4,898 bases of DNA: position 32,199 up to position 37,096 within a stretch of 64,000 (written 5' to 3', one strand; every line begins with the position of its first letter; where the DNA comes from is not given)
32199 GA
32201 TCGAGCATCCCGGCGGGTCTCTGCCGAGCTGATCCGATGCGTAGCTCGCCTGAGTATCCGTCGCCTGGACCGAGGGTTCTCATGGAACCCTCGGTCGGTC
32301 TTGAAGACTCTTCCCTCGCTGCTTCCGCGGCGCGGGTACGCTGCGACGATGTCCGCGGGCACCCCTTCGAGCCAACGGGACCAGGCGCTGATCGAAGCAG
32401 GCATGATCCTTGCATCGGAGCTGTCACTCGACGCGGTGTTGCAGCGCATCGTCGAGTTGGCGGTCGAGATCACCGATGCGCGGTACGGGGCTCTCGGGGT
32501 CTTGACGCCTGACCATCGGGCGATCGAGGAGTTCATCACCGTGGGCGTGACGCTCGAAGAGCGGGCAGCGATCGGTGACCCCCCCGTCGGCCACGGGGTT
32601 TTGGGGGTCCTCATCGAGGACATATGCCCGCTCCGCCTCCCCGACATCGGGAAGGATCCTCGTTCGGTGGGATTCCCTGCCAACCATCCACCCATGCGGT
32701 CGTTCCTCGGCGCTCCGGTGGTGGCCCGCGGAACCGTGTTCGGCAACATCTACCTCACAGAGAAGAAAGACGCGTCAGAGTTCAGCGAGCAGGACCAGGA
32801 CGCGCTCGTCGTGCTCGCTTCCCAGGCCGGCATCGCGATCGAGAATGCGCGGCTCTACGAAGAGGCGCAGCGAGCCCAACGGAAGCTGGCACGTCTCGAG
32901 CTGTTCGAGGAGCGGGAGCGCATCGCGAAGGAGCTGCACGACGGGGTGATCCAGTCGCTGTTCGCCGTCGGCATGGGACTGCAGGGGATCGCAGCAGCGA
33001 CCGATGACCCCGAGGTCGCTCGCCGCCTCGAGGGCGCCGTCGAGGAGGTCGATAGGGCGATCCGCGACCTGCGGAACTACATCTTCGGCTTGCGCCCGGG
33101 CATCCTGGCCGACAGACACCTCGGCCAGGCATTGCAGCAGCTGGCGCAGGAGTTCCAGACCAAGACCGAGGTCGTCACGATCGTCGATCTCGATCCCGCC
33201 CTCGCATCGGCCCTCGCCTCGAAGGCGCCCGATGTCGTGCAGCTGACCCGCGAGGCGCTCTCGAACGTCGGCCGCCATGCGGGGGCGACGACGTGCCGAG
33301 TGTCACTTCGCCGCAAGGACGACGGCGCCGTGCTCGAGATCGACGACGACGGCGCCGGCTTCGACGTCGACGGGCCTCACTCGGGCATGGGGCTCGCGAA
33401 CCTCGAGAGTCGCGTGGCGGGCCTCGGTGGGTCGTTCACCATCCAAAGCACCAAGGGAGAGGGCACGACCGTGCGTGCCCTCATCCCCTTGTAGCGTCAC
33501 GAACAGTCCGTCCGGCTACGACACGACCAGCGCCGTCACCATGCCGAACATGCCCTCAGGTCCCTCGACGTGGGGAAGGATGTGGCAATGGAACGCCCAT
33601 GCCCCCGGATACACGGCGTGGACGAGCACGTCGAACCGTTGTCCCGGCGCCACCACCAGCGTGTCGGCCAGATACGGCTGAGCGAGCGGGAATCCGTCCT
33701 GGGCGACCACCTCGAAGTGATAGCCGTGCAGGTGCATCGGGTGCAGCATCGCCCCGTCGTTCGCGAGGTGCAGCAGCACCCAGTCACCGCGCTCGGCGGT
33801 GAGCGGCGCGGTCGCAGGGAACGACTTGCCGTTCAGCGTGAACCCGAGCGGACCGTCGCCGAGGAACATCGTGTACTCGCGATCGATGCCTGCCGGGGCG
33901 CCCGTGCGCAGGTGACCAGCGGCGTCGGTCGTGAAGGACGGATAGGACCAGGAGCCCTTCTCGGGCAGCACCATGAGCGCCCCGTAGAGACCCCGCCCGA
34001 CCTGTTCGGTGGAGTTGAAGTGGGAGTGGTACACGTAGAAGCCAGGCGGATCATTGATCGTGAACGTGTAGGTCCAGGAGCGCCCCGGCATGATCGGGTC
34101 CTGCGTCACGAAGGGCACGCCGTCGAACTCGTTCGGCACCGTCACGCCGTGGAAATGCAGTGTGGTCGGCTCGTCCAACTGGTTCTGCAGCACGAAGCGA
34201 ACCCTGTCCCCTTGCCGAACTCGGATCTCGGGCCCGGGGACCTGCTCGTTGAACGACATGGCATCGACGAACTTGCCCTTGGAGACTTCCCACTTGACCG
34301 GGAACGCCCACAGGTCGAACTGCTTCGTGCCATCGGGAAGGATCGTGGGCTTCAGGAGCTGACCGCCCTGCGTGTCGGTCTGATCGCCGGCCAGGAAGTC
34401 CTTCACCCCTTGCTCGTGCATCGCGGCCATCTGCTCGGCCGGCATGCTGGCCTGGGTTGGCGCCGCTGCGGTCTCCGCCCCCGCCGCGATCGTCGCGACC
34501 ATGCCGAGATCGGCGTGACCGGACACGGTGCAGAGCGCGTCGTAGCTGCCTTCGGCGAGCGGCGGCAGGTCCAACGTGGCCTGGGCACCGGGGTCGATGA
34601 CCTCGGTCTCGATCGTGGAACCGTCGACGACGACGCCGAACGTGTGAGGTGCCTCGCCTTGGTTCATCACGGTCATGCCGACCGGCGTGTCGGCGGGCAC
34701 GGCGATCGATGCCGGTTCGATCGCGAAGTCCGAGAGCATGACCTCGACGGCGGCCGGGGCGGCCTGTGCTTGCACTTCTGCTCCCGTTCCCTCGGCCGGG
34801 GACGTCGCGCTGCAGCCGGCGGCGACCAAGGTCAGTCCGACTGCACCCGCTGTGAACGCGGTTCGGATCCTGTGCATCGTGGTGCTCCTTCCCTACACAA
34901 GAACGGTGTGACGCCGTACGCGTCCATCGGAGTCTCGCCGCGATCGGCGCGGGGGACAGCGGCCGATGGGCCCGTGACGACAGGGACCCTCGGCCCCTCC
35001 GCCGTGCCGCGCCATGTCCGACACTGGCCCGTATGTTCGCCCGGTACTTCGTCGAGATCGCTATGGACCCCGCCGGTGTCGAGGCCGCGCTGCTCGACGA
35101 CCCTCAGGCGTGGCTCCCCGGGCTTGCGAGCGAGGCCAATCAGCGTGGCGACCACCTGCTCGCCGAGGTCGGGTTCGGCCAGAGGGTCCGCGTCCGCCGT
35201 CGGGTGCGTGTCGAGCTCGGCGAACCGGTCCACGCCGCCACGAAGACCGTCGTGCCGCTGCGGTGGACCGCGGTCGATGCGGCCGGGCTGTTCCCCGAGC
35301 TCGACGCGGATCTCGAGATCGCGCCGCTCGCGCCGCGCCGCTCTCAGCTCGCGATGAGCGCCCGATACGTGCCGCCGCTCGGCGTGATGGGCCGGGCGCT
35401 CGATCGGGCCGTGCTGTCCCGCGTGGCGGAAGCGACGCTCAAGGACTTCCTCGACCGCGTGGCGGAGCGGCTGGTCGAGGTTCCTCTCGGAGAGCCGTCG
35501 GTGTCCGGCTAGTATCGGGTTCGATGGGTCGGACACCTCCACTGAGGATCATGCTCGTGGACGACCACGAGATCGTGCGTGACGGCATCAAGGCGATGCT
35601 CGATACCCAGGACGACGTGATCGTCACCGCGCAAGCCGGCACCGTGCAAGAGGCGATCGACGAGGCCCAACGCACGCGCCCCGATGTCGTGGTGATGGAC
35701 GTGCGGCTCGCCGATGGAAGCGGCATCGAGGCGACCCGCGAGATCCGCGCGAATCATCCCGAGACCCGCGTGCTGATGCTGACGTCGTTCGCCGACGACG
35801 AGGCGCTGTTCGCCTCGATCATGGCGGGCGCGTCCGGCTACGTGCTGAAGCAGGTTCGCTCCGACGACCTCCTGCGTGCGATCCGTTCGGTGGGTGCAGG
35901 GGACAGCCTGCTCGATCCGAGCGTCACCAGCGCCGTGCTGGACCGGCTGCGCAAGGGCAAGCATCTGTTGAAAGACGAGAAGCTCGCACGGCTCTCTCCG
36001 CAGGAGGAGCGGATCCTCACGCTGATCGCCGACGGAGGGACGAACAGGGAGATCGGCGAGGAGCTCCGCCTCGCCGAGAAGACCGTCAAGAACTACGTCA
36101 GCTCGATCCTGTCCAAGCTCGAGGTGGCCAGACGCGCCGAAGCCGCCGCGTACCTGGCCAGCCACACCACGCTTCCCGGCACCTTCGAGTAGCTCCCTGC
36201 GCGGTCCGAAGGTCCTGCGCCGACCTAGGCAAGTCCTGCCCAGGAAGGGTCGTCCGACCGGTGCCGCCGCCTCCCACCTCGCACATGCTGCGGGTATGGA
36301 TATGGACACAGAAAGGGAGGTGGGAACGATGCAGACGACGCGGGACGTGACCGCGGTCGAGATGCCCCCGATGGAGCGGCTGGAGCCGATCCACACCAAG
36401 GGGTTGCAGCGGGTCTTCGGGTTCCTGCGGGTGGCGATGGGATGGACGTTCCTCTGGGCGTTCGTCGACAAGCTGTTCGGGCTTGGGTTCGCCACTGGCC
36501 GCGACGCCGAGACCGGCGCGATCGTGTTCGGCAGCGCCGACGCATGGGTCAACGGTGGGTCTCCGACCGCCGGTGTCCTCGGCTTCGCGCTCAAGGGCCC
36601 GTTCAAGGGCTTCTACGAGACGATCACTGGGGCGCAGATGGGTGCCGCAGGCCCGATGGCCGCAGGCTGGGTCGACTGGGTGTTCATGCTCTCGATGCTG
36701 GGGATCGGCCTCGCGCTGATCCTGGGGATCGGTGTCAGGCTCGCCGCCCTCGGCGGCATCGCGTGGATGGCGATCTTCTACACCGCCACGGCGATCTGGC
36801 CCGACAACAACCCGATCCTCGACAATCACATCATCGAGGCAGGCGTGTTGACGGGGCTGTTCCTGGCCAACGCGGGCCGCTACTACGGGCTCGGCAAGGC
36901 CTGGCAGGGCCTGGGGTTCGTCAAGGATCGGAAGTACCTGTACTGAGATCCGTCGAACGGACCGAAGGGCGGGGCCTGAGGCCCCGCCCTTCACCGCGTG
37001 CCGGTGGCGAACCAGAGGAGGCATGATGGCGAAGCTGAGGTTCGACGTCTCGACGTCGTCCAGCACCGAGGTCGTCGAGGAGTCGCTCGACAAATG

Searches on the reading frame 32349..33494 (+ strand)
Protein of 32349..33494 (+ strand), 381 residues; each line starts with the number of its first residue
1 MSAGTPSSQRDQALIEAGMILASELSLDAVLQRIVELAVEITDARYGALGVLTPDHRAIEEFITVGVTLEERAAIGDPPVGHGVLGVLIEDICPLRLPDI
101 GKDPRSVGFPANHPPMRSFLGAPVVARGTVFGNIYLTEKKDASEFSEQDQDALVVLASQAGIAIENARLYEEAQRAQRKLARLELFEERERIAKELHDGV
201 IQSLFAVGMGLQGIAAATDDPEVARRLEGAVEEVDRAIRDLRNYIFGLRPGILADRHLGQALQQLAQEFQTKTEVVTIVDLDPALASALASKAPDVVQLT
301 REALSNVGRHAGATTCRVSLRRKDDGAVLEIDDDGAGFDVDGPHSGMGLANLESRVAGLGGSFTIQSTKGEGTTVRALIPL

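Call 14: search_protein_families(library=pfam, proteins=[window:32349-33494:+], max_evalue=0.01)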
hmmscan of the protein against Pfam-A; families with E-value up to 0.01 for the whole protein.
window:32349-33494:+ (381 aa): 6 families
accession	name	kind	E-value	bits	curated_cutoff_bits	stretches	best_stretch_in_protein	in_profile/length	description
PF13185.12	GAF_2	-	1.2e-20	74.6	28.6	1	25-165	2-136/136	GAF domain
PF01590.32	GAF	-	6.3e-17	62.8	22.4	1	27-164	2-133/133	GAF domain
PF07730.19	HisKA_3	-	5.1e-16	59.4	24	1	188-251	1-66/68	Histidine kinase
PF02518.31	HATPase_c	-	2.3e-11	44.6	26.4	1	294-381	4-109/111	Histidine kinase-, DNA gyrase B-, and HSP90-like ATPase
PF13492.12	GAF_3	-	8.4e-08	33.1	27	1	114-166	78-129/129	GAF domain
PF13581.12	HATPase_c_2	-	5.4e-05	23.6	27.4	1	287-352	30-105/127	Histidine kinase-like ATPase domain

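Call 32: search_protein_families(library=ncbifam, proteins=[window:32349-33494:+], max_evalue=0.001)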
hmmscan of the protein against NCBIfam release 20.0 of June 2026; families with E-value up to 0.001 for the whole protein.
window:32349-33494:+ (381 aa): 12 families
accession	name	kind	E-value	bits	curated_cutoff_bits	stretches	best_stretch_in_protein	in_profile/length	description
NF052443.1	SensHisKinMctS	equivalog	1.4e-36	125.9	700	1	153-380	215-447/457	two-component system sensor histidine kinase MctS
NF047786.1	his_kin_MadS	equivalog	6.5e-29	101.3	500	1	186-380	228-434/434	MadS family sensor histidine kinase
NF052531.1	Strep_LiaS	equivalog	1.1e-27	97.2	450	1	185-381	129-327/328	envelope stress sensor histidine kinase LiaS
NF008184.0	PRK10935.1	equivalog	2.7e-25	89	553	1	174-376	349-554/565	nitrate/nitrite two-component system sensor histidine kinase NarQ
NF008649.0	PRK11644.1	equivalog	2.5e-23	82.6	408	1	166-379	279-494/499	signal transduction histidine-protein kinase/phosphatase UhpB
NF007896.0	PRK10600.1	equivalog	6.8e-21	74.5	578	1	174-376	376-580/598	nitrate/nitrite two-component system sensor histidine kinase NarX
NF047322.1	HK_morpho_MacS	equivalog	5.4e-17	62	300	1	126-379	122-366/367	MacS family sensor histidine kinase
TIGR01817.1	nifA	equivalog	5.9e-07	28.6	528.85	1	12-183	5-176/534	nif-specific transcriptional activator NifA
NF051872.1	HisKinPhyk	equivalog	1.2e-05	24.1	750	1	296-377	450-534/537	sensor histidine kinase PhyK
NF008283.0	PRK11061.1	equivalog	1.2e-05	23.8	583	1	54-179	45-169/748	phosphoenolpyruvate--protein phosphotransferase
NF041606.1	dguan_cyc_DgcA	equivalog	0.00011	21.2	370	1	122-173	126-178/340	diguanylate cyclase DgcA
TIGR02916.1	PEP_his_kin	equivalog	0.00017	20.3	300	1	123-380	416-679/679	XrtA/PEP-CTERM system histidine kinase PrsK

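Call 68: search_solved_structures(query=window:32349-33494:+, max_evalue=0.001)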
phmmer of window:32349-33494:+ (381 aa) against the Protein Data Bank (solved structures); distinct sequences matched with E-value up to 0.001: 23.
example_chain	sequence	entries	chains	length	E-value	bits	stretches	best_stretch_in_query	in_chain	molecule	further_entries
2vzw_A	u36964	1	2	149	3.9e-46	161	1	27-173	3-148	PROBABLE HISTIDINE KINASE RESPONSE REGULATOR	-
2y8h_A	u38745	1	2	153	1.5e-38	136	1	25-173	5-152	TWO COMPONENT SENSOR HISTIDINE KINASE DEVS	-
2y79_A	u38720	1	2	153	1e-37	133.3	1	25-173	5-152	REDOX SENSOR HISTIDINE KINASE RESPONSE REGULATOR DEVS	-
4ynr_A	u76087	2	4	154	1.3e-37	132.9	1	23-173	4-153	Redox sensor histidine kinase response regulator DevS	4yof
2w3d_A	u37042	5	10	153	1.9e-37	132.4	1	25-173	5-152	TWO COMPONENT SENSOR HISTIDINE KINASE DEVS (GAF FAMILY PROTEIN)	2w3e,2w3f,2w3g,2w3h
3gig_A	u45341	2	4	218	6.1e-14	55.1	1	165-374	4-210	Sensor histidine kinase desK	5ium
7ssj_A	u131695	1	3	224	8.1e-14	54.7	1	165-374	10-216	Sensor histidine kinase DesK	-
4gt8_A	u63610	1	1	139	6.6e-13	51.7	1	252-381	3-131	Sensor protein vraS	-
3gie_A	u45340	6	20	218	8.1e-13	51.4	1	165-374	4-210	Sensor histidine kinase desK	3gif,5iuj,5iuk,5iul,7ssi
3ehh_A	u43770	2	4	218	8.7e-12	48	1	165-374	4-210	Sensor kinase (YocF protein)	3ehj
3zxo_A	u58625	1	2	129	4.3e-11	45.7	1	273-380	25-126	REDOX SENSOR HISTIDINE KINASE RESPONSE REGULATOR DEVS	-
8sbm_A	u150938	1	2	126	5.8e-11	45.3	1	273-380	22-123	GAF domain-containing protein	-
3ehf_A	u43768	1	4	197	1.2e-10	44.2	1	186-374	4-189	Sensor kinase (YocF protein)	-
3zxq_A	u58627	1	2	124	9.2e-10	41.3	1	290-381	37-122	HYPOXIA SENSOR HISTIDINE KINASE RESPONSE REGULATOR DOST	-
3ehg_A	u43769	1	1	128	8.3e-05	25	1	299-374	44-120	Sensor kinase (YocF protein)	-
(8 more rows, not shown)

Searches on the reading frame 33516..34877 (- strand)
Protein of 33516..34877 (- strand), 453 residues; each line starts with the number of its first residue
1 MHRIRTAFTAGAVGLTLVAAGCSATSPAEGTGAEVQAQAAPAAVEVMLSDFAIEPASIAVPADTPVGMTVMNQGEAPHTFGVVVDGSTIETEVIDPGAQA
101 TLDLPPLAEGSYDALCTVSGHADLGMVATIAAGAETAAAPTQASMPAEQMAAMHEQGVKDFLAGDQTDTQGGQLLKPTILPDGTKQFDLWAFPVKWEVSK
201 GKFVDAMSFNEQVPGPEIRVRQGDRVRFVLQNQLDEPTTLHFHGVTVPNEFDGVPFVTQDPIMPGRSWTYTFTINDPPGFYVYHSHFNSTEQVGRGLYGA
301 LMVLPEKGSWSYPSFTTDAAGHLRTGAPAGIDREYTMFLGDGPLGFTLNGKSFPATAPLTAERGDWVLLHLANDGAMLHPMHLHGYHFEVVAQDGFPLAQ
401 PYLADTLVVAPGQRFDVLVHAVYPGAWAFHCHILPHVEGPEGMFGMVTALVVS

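Call 14: search_protein_families(library=pfam, proteins=[window:33516-34877:-], max_evalue=0.01)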
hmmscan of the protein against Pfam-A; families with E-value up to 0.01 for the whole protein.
window:33516-34877:- (453 aa): 6 families
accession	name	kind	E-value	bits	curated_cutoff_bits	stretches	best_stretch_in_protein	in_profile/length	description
PF07732.21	Cu-oxidase_3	-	1.7e-38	131.8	21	1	196-307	7-118/119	Multicopper oxidase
PF07731.20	Cu-oxidase_2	-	2.4e-34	118.5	20.4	2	346-438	21-124/137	Multicopper oxidase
PF13473.12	Cupredoxin_1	-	5.9e-17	62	27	1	35-119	14-95/104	Cupredoxin-like domain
PF00394.28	Cu-oxidase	-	2.1e-10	41.4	21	1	343-436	36-137/157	Multicopper oxidase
PF06525.17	SoxE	-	0.00012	22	21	0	87-134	93-140/149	Sulfocyanin (SoxE) domain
PF23509.1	MSMEG_3727_PQQ-assoc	-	0.0019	18.1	27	0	276-306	109-137/152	MSMEG_3727, PQQ-associated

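Call 32: search_protein_families(library=ncbifam, proteins=[window:33516-34877:-], max_evalue=0.001)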
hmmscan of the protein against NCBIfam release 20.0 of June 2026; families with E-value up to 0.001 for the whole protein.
window:33516-34877:- (453 aa): 9 families
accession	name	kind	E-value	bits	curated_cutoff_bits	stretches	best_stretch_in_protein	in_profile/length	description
TIGR01480.1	copper_res_A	subfamily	4.4e-45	154.2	478.95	2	200-307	60-164/593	copper resistance system multicopper oxidase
NF008205.1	PRK10965.1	equivalog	2.1e-32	112.6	525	2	176-304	37-164/529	multicopper oxidase CueO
TIGR03388.1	ascorbase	equivalog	2e-25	89.5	614.8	2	205-309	21-125/542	L-ascorbate oxidase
TIGR03389.1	laccase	equivalog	6.8e-24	84.6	558.9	1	206-421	24-251/539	laccase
TIGR02376.1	Cu_nitrite_red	equivalog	1.5e-19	70.6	296.3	1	191-308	34-149/326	copper-containing nitrite reductase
TIGR03390.1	ascorbOXfungal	equivalog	9.4e-13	47.5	445.35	1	207-289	30-116/538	L-ascorbate oxidase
NF008135.0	PRK10883.1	equivalog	1.6e-10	40.1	581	1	194-303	55-163/471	cell division protein FtsP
NF045554.1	AmiPhnlOxPhsA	equivalog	1.5e-08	33.7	950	0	207-291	46-125/581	O-aminophenol oxidase PhsA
NF051440.1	CuResCopIPSEAE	equivalog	8.6e-08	32.1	280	1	6-81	5-80/180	copper-resistant cuproprotein CopI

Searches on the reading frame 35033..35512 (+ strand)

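Call 14: search_protein_families(library=pfam, proteins=[window:35033-35512:+], max_evalue=0.01)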
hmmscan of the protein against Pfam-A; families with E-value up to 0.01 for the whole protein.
window:35033-35512:+ (159 aa): 1 family
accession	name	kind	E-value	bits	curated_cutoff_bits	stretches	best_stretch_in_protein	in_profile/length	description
PF10604.15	Polyketide_cyc2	-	0.00031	21.5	27.4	1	7-147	8-141/142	Polyketide cyclase / dehydrase and lipid transport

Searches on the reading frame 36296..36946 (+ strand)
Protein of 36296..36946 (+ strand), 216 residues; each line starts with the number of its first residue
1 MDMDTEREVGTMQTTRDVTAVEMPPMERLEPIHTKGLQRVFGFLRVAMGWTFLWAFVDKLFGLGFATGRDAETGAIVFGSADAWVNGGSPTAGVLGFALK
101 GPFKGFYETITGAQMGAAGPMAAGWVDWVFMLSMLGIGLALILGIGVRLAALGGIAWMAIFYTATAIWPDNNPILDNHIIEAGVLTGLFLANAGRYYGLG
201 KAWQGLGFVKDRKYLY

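Call 14: search_protein_families(library=pfam, proteins=[window:36296-36946:+], max_evalue=0.01)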
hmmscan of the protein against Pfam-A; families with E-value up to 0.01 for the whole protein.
window:36296-36946:+ (216 aa): 1 family
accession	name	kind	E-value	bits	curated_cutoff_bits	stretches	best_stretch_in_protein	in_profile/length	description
PF07681.17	DoxX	-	4.7e-05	24.4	23.6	1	43-160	4-78/85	DoxX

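Call 32: search_protein_families(library=ncbifam, proteins=[window:36296-36946:+], max_evalue=0.001)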
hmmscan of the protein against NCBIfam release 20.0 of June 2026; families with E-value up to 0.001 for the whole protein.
window:36296-36946:+ (216 aa): 0 families

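Call 55: search_protein_families(library=pfam, proteins=[window:36296-36946:+], max_evalue=10)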
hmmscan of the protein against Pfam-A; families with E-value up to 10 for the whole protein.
window:36296-36946:+ (216 aa): 3 families
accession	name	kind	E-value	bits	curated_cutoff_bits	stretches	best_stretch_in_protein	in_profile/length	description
PF07681.17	DoxX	-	4.7e-05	24.4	23.6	1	43-160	4-78/85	DoxX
PF04173.18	DoxD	-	0.65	10.3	22.7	1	132-172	71-112/167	TQO small subunit DoxD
PF07291.16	MauE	-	3.2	8.5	27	0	44-166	8-88/128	Methylamine utilisation protein MauE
